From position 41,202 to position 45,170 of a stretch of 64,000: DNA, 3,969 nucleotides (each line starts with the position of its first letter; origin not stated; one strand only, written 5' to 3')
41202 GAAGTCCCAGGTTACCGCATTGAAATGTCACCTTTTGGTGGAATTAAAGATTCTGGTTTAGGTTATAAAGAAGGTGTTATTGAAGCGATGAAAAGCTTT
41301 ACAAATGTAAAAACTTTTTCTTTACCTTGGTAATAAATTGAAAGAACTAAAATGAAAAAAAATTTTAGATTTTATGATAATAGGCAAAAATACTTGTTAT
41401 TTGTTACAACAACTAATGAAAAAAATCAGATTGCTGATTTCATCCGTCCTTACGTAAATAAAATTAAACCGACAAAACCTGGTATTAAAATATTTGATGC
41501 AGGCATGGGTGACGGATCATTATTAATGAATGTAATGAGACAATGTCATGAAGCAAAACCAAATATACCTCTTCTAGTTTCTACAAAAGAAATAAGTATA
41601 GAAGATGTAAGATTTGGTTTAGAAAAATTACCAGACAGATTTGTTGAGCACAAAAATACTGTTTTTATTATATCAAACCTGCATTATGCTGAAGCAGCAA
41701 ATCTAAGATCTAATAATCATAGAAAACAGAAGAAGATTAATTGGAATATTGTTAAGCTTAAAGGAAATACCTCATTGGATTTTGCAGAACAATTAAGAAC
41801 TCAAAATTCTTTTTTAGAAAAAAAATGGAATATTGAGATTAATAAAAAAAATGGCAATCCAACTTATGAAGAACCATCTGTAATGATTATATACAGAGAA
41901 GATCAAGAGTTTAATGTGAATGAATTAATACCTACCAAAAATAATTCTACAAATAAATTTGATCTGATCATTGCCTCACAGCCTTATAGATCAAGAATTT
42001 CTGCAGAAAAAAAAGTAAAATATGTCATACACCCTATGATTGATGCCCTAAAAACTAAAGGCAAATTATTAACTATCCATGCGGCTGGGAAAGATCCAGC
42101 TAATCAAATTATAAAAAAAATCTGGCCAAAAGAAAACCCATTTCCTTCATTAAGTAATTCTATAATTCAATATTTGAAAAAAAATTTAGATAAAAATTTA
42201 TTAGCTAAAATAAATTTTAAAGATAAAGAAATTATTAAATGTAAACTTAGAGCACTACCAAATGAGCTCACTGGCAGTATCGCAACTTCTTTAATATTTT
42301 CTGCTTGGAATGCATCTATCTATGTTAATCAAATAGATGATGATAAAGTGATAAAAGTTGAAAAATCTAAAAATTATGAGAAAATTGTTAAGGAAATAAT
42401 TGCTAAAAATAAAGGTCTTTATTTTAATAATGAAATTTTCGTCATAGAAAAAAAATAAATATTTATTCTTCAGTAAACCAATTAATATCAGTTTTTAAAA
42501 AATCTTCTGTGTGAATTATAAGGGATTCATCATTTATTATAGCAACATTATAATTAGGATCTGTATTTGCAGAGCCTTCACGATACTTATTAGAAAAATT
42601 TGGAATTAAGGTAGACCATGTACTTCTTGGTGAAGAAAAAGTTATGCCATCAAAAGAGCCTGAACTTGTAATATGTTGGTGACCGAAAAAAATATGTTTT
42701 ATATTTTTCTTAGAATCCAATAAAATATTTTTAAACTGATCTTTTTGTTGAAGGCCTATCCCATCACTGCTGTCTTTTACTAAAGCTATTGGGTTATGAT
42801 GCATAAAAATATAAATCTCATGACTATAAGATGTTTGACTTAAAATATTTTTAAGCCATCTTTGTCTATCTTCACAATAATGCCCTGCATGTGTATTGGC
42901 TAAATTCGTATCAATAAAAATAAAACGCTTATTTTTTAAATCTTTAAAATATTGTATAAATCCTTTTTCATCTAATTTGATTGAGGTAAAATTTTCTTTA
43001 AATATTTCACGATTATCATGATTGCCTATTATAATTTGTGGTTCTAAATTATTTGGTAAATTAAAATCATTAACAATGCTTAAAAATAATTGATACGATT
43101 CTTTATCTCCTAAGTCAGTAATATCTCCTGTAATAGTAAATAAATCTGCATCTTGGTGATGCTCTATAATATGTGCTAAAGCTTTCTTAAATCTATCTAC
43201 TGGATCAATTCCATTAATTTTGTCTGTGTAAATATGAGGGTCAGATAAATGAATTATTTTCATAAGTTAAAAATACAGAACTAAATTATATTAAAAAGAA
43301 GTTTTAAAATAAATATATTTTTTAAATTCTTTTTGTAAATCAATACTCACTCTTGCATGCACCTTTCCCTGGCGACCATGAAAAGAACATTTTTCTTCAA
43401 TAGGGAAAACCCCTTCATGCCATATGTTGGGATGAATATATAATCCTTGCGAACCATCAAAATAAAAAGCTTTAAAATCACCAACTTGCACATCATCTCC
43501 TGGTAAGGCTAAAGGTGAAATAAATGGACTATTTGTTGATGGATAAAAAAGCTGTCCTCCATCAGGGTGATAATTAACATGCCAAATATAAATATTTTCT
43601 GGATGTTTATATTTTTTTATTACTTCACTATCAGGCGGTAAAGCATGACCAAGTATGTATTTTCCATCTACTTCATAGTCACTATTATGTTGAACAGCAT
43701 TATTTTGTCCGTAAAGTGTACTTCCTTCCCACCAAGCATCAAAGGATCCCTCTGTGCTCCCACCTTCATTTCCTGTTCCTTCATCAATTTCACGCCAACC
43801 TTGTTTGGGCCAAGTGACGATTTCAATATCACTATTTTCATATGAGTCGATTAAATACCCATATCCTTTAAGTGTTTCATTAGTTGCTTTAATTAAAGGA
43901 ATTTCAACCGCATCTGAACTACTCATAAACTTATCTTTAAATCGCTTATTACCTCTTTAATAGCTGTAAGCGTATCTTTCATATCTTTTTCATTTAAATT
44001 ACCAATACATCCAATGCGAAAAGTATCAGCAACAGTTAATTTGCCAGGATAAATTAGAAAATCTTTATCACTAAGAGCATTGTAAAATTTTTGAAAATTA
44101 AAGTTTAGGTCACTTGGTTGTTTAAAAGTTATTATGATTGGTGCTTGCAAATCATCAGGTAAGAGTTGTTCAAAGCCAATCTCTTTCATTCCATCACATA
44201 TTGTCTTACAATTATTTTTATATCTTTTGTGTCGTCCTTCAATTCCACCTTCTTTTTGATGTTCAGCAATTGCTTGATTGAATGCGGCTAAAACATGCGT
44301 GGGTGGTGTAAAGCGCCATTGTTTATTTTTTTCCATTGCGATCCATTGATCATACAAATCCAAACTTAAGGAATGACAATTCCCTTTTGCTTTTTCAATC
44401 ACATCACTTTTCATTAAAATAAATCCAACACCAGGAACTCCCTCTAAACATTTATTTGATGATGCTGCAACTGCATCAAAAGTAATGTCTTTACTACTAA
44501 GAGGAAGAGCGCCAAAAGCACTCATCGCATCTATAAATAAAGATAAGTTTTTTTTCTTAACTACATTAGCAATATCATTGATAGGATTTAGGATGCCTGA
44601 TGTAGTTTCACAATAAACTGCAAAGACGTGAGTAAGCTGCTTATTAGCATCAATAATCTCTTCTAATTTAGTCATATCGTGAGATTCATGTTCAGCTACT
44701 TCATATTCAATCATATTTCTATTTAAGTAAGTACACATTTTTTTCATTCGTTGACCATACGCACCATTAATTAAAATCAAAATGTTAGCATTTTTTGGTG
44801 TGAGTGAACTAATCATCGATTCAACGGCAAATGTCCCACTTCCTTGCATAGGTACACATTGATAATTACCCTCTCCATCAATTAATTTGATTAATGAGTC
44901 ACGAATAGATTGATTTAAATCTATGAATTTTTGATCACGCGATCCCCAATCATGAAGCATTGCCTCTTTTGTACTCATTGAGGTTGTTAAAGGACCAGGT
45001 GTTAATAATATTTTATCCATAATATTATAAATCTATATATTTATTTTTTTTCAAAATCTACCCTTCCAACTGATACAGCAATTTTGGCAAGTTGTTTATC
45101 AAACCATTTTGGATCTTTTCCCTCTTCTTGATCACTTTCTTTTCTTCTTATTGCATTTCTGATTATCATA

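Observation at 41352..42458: Unassigned 368-aa methyltransferase-like protein as the third gene of the phnA-phnY operon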

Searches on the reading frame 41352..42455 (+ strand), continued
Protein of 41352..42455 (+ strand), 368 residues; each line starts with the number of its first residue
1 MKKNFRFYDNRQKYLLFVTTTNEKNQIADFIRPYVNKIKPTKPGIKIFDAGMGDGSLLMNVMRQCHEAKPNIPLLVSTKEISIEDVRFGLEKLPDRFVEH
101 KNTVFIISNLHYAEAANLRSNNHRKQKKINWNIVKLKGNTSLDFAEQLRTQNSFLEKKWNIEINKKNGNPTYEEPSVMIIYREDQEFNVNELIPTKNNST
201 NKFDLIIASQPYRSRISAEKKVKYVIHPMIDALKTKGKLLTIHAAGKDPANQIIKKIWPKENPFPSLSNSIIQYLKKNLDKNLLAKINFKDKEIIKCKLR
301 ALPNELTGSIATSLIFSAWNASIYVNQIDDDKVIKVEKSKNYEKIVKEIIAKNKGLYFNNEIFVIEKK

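Call 84: search_protein_families(library=ncbifam, proteins=[L081:2-937:+, L081:948-1733:+, L089:15592-16629:+, L089:2894-3970:-, L089:4482-5537:+, L089:8654-9592:-, L173:8439-9458:+, L173:6402-6956:+, L177:8113-8529:+, L081:9403-10305:+], max_evalue=0.00001)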
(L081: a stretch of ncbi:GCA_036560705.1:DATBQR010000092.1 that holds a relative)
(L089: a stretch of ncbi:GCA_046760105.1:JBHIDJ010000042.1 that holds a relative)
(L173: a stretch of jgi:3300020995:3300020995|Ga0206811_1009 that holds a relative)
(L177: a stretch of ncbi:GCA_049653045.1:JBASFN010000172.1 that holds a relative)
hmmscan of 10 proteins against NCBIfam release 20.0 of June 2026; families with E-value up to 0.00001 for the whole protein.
L081:2-937:+ (311 aa): 1 family
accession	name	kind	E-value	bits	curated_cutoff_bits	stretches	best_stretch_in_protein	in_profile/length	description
NF003766.0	PRK05362.1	equivalog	5.9e-06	25.3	256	1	100-185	251-334/396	phosphopentomutase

L081:948-1733:+ (262 aa): 28 families (the best 25 are shown)
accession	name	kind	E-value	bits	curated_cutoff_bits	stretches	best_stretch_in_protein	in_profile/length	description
TIGR02427.1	protocat_pcaD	equivalog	6.9e-78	261.5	255.85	1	10-259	2-250/251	3-oxoadipate enol-lactonase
NF051487.1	bifunc_PcaCD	exception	1.3e-75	255.1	430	1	20-260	172-412/413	bifunctional 4-carboxymuconolactone decarboxylase/3-oxoadipate enol-lactonase PcaCD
NF051488.1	bifunc_PcaDC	exception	1.4e-71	241.6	390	1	11-261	3-252/375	bifunctional 3-oxoadipate enol-lactonase/4-carboxymuconolactone decarboxylase PcaDC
TIGR03611.1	RutD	equivalog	6.8e-29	101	238.5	2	11-136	2-130/258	pyrimidine utilization protein D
NF052610.1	macro_16_ester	equivalog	5.5e-23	81.7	420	1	4-121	7-129/281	alpha/beta fold macrolide esterase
TIGR01738.1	bioH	equivalog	1.8e-22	80.2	206.95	1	20-258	4-244/245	pimeloyl-ACP methyl ester esterase BioH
NF050089.1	i_nPHAscl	equivalog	9.6e-22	77.4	300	1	6-122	5-120/288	intracellular short-chain-length polyhydroxyalkanoate depolymerase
NF011457.0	PRK14875.1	equivalog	2.6e-21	76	307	1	4-116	116-228/372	acetoin dehydrogenase dihydrolipoyllysine-residue acetyltransferase subunit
TIGR03695.1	menH_SHCHC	equivalog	2.7e-21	76.1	208.55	1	21-259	3-251/252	2-succinyl-6-hydroxy-2,4-cyclohexadiene-1-carboxylate synthase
TIGR01250.1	pro_imino_pep_2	subfamily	3.4e-20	72.8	167.65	2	191-259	220-287/288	proline iminopeptidase-family hydrolase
NF041759.1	mac_hydro_EstT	equivalog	7.3e-18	64.7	450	1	5-119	7-126/278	macrolide hydrolase EstT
NF045948.1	ProImpepThrmp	equivalog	1.3e-16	60.9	500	1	188-261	217-289/291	proline iminopeptidase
NF053684.1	esterase_mleBCA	exception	1.6e-16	60.3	570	1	4-119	7-127/281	BCA family alpha/beta fold macrolide esterase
NF053693.1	esterase_mleCBF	exception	2.9e-16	59.7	564.5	1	5-118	8-126/279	CBF family alpha/beta fold macrolide esterase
TIGR03056.1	bchO_mg_che_rel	equivalog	7.4e-16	58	172.55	1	12-108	20-117/278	alpha/beta fold hydrolase BchO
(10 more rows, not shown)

L089:15592-16629:+ (346 aa): 14 families
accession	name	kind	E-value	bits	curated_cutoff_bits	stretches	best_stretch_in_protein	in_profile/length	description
NF010006.0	PRK13479.1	equivalog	1.1e-162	541.3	296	1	5-345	3-343/369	2-aminoethylphosphonate--pyruvate transaminase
TIGR02326.1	transamin_PhnW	equivalog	1.8e-150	501.1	400.8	1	8-345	4-342/363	2-aminoethylphosphonate--pyruvate transaminase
TIGR03301.1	PhnW-AepZ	equivalog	6.3e-147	489.6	360.8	1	9-345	1-337/355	2-aminoethylphosphonate aminotransferase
NF046070.1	PyrdoxPyrvTramin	equivalog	2.9e-36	125.1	600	1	9-343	7-343/369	pyridoxamine--pyruvate transaminase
NF045640.1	AspGlyoxATaseBhcA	equivalog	8e-17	61.2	650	1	11-264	8-265/395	L-aspartate--glyoxylate aminotransferase BhcA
NF003764.0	PRK05355.1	equivalog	1.7e-10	40.3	253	1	30-306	39-299/357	3-phosphoserine/phosphohydroxythreonine transaminase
TIGR04343.1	egtE_PLP_lyase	equivalog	1.8e-10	40.2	400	1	45-264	60-269/370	ergothioneine biosynthesis PLP-dependent enzyme EgtE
TIGR01364.1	serC_1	equivalog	1.9e-10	40.1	443.6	1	32-284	38-277/358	phosphoserine transaminase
TIGR03402.1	FeS_nifS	equivalog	9.6e-10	37.8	530.75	1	28-212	34-214/379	cysteine desulfurase NifS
NF002806.0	PRK02948.1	subfamily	9e-08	31.5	304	1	24-210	31-214/381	IscS subfamily cysteine desulfurase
TIGR03403.1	nifS_epsilon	equivalog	2.7e-07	29.7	587.7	1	134-212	141-218/382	NifS family cysteine desulfurase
TIGR01979.1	sufS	subfamily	4.6e-07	29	475.1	1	110-214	138-239/403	SufS family cysteine desulfurase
TIGR01977.1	am_tr_V_EF2568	hypoth_equivalog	8.2e-07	28.4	377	1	110-211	116-215/376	cysteine desulfurase family protein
NF010611.0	PRK14012.1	equivalog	8.3e-06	25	548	0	111-210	126-222/406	IscS subfamily cysteine desulfurase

L089:2894-3970:- (359 aa): 4 families
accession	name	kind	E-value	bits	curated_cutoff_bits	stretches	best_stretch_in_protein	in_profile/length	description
NF007048.0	PRK09501.1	equivalog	5.5e-27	94.6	582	1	5-346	5-338/348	spermidine/putrescine ABC transporter substrate-binding protein PotD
NF007962.0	PRK10682.1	equivalog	1e-23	84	636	2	4-142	4-143/370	spermidine/putrescine ABC transporter substrate-binding protein PotF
NF041888.1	ABC_SBP_YdcS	equivalog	6.6e-19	68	725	1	190-306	212-324/379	putative ABC transporter substrate-binding protein YdcS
TIGR03261.1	phnS2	equivalog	9.7e-06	24.9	392.75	0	207-313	191-296/334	putative 2-aminoethylphosphonate ABC transporter substrate-binding protein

L089:4482-5537:+ (352 aa): 9 families
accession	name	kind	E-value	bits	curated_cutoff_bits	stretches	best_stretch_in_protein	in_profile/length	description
NF006589.0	PRK09121.1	equivalog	3.8e-58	197.2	392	1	4-349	6-335/342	methionine synthase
NF003317.0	PRK04326.1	equivalog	6.2e-49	167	406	1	3-350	9-322/340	methionine synthase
NF002119.0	PRK00957.1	equivalog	5.3e-29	101.3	258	2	52-230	33-199/306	methionine synthase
NF003556.0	PRK05222.1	equivalog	1.2e-24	87.3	541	2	52-196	454-597/750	5-methyltetrahydropteroyltriglutamate--homocysteine S-methyltransferase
TIGR01371.1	met_syn_B12ind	equivalog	1.7e-23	83.6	929.95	1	50-348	458-749/754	5-methyltetrahydropteroyltriglutamate--homocysteine S-methyltransferase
NF002272.0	PRK01207.1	equivalog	2.2e-15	56.7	399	1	47-344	29-333/343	methionine synthase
NF005085.0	PRK06520.1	subfamily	1e-13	51.2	313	1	52-197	42-195/368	5-methyltetrahydropteroyltriglutamate--homocysteine S-methyltransferase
NF004875.0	PRK06233.1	equivalog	1.4e-09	37.2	576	1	47-197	39-197/373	vitamin B12 independent methionine synthase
NF006350.0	PRK08575.1-4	equivalog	2.9e-09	36.8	361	1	48-175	32-162/309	5-methyltetrahydropteroyltriglutamate--homocysteine methyltransferase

L089:8654-9592:- (313 aa): 4 families
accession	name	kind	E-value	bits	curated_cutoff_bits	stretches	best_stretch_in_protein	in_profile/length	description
TIGR00676.1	fadh2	equivalog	8.6e-61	205.7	293.7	1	16-310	1-272/275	methylenetetrahydrofolate reductase [NAD(P)H]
TIGR00677.1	fadh2_euk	equivalog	8.1e-47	159.9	310.05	1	17-311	3-274/281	methylenetetrahydrofolate reductase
NF006950.0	PRK09432.1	equivalog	5.2e-30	104.7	382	2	158-303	143-281/296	methylenetetrahydrofolate reductase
NF006396.0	PRK08645.1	equivalog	2.7e-24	85.2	453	1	29-281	336-570/611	bifunctional homocysteine S-methyltransferase/methylenetetrahydrofolate reductase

L173:8439-9458:+ (340 aa): 4 families
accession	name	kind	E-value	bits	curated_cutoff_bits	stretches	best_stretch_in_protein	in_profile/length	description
TIGR00676.1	fadh2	equivalog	1.2e-82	277.4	293.7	1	57-327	1-274/275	methylenetetrahydrofolate reductase [NAD(P)H]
NF006950.0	PRK09432.1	equivalog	9.8e-75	251.5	382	1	45-330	13-293/296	methylenetetrahydrofolate reductase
TIGR00677.1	fadh2_euk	equivalog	3e-59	200.7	310.05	1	57-329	2-277/281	methylenetetrahydrofolate reductase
NF006396.0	PRK08645.1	equivalog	3.3e-12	45.3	453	1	45-327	312-602/611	bifunctional homocysteine S-methyltransferase/methylenetetrahydrofolate reductase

L173:6402-6956:+ (185 aa): 0 families

L177:8113-8529:+ (139 aa): 0 families

L081:9403-10305:+ (301 aa): 1 family
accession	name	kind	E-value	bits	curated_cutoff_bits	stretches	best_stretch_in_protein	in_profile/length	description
TIGR00676.1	fadh2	equivalog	5.6e-07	29.2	293.7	1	74-231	56-214/275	methylenetetrahydrofolate reductase [NAD(P)H]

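Call 88: find_homologous_proteins(query=A3, max_evalue=0.00001)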
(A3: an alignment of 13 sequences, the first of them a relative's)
Query A3 (13 sequences) (386 aa, profile of the alignment): 8000 proteins with E <= 0.00001 among 8000 candidates; the best 120 are listed.
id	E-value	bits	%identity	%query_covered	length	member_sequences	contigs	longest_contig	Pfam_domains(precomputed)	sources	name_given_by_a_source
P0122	2.1e-175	602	62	96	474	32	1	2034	-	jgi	jgi:hypothetical protein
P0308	2.2e-175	602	61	99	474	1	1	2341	-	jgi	jgi:hypothetical protein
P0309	3.5e-175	601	63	98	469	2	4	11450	-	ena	-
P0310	8.2e-175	600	62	99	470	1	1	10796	-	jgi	jgi:hypothetical protein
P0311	8.3e-175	600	63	99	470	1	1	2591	-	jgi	jgi:hypothetical protein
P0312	3.9e-174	598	63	99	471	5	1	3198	-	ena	-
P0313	3.9e-174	598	61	99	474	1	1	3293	-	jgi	jgi:hypothetical protein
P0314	4.0e-174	598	64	98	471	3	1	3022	-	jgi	jgi:hypothetical protein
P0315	5.3e-174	597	62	95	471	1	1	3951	-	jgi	jgi:hypothetical protein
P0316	6.5e-174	597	60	99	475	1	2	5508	-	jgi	jgi:hypothetical protein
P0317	6.6e-174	597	62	97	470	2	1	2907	-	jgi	jgi:hypothetical protein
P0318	6.6e-174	597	61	96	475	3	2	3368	-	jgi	jgi:hypothetical protein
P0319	6.7e-174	597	63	96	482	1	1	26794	-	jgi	-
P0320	7.6e-174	597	62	99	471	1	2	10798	-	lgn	-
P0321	8.7e-174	596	63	98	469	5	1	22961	-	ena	-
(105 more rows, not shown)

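Call 93: find_encoding_contigs(protein=P0130, flank=8000, max_places=2)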
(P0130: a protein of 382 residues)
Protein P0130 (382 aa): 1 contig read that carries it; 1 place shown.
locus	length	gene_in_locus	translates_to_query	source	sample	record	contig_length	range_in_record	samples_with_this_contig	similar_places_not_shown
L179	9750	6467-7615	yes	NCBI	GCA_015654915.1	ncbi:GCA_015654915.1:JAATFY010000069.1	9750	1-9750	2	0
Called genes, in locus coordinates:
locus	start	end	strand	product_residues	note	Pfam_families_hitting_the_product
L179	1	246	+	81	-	?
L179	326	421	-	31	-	-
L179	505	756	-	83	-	-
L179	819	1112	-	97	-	-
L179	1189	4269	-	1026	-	PF18327:PRODH (weak), PF14850:Pro_dh-DNA_bdg, PF01619:Pro_dh, PF00171:Aldedh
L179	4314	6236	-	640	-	-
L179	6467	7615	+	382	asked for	-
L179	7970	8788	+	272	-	-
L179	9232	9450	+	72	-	-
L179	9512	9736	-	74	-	-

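Call 102: search_dna_similar(query=P0122, collection=plasmids, mode=protein, max_evalue=1e-10, max_rows=25)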
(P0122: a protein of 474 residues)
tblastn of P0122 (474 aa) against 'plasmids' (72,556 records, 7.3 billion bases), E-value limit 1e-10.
No match.

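Call 103: search_dna_similar(query=window:41352-42455:+, collection=plasmids, mode=protein, max_evalue=0.001, max_rows=15)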
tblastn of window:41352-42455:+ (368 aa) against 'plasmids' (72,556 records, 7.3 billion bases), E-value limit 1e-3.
No match.

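Call 104: search_dna_similar(query=window:41352-42455:+, collection=phages, mode=protein, max_evalue=0.001, max_rows=15)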
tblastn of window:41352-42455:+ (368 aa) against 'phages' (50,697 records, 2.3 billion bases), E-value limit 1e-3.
No match.

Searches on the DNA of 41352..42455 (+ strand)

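Call 76: search_rna_families(source=L075, start=5600, end=6000, threshold=evalue, max_evalue=5)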
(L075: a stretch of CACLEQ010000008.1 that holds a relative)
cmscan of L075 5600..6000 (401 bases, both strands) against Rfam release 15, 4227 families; matches with E-value up to 5: 1.
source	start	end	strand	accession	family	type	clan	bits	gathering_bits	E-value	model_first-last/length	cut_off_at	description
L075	5737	5790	-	RF00731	mir-155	Gene; miRNA;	-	17.5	56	0.95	1-65/65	no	mir-155 microRNA precursor family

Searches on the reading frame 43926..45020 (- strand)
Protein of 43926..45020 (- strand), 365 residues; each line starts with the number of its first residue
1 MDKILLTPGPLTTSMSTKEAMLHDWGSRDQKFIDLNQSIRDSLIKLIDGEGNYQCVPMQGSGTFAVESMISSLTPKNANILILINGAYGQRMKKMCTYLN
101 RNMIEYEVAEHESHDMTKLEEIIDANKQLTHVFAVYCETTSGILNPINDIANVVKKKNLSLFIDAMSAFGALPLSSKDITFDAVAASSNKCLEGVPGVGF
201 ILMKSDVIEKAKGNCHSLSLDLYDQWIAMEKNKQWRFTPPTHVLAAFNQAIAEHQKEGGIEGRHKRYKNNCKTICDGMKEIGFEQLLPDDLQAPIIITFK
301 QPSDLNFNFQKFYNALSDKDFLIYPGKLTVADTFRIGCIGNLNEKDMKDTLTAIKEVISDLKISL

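Call 3: search_protein_families(library=pfam, proteins=[window:43926-45020:-], max_evalue=1)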
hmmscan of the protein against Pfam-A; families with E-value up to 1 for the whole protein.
window:43926-45020:- (365 aa): 6 families
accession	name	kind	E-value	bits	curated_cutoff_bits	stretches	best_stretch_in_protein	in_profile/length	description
PF00266.25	Aminotran_5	-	4.9e-21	75.6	21.5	1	27-300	36-315/371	Aminotransferase class-V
PF00155.27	Aminotran_1_2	-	7.9e-08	32.3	19.7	1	60-354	72-361/361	Aminotransferase class I and II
PF01053.26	Cys_Met_Meta_PP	-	5.3e-07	29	27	1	54-195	69-203/381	Cys/Met metabolism PLP-dependent enzyme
PF00282.25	Pyridoxal_deC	-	0.00077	18.7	27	1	92-172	158-242/375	Pyridoxal-dependent decarboxylase conserved domain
PF02552.22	CO_dh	-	0.0017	18.6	21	1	18-90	72-143/168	CO dehydrogenase beta subunit/acetyl-CoA synthase epsilon subunit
PF10553.14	MSV199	-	0.16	12.7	22.4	1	84-130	43-89/132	MSV199 domain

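Call 4: search_protein_families(library=ncbifam, proteins=[window:43926-45020:-], max_evalue=1)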
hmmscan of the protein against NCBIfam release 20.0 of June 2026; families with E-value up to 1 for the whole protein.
window:43926-45020:- (365 aa): 26 families (the best 25 are shown)
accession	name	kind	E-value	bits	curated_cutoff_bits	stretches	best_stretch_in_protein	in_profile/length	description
NF010006.0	PRK13479.1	equivalog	2e-156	520.8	296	1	2-363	5-366/369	2-aminoethylphosphonate--pyruvate transaminase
TIGR02326.1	transamin_PhnW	equivalog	4.1e-144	480.1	400.8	1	3-358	4-360/363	2-aminoethylphosphonate--pyruvate transaminase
TIGR03301.1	PhnW-AepZ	equivalog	2.9e-142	474.3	360.8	1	4-357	1-354/355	2-aminoethylphosphonate aminotransferase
NF046070.1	PyrdoxPyrvTramin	equivalog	3.9e-31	108.2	600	1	4-342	7-347/369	pyridoxamine--pyruvate transaminase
NF045640.1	AspGlyoxATaseBhcA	equivalog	2.2e-16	59.8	650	1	7-363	9-369/395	L-aspartate--glyoxylate aminotransferase BhcA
TIGR01364.1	serC_1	equivalog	4.2e-14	52.2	443.6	1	27-278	38-276/358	phosphoserine transaminase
NF003764.0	PRK05355.1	equivalog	3.2e-12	46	253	1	26-278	40-275/357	3-phosphoserine/phosphohydroxythreonine transaminase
NF002806.0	PRK02948.1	subfamily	3.6e-12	46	304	1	15-206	27-215/381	IscS subfamily cysteine desulfurase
TIGR03402.1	FeS_nifS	equivalog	2.2e-10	39.8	530.75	1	39-206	47-213/379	cysteine desulfurase NifS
TIGR04343.1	egtE_PLP_lyase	equivalog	3.2e-10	39.4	400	1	58-258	76-268/370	ergothioneine biosynthesis PLP-dependent enzyme EgtE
TIGR01979.1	sufS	subfamily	4.8e-09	35.6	475.1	1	98-210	131-240/403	SufS family cysteine desulfurase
TIGR01977.1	am_tr_V_EF2568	hypoth_equivalog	1.3e-08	34.2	377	1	90-206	98-215/376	cysteine desulfurase family protein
TIGR03235.1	DNA_S_dndA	equivalog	1.6e-07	31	480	1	96-211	105-220/353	cysteine desulfurase DndA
TIGR03403.1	nifS_epsilon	equivalog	2.2e-07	30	587.7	1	98-206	109-217/382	NifS family cysteine desulfurase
TIGR02539.1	SepCysS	equivalog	8.9e-07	28.2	365.25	1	103-209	122-227/370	O-phospho-L-seryl-tRNA:Cys-tRNA synthase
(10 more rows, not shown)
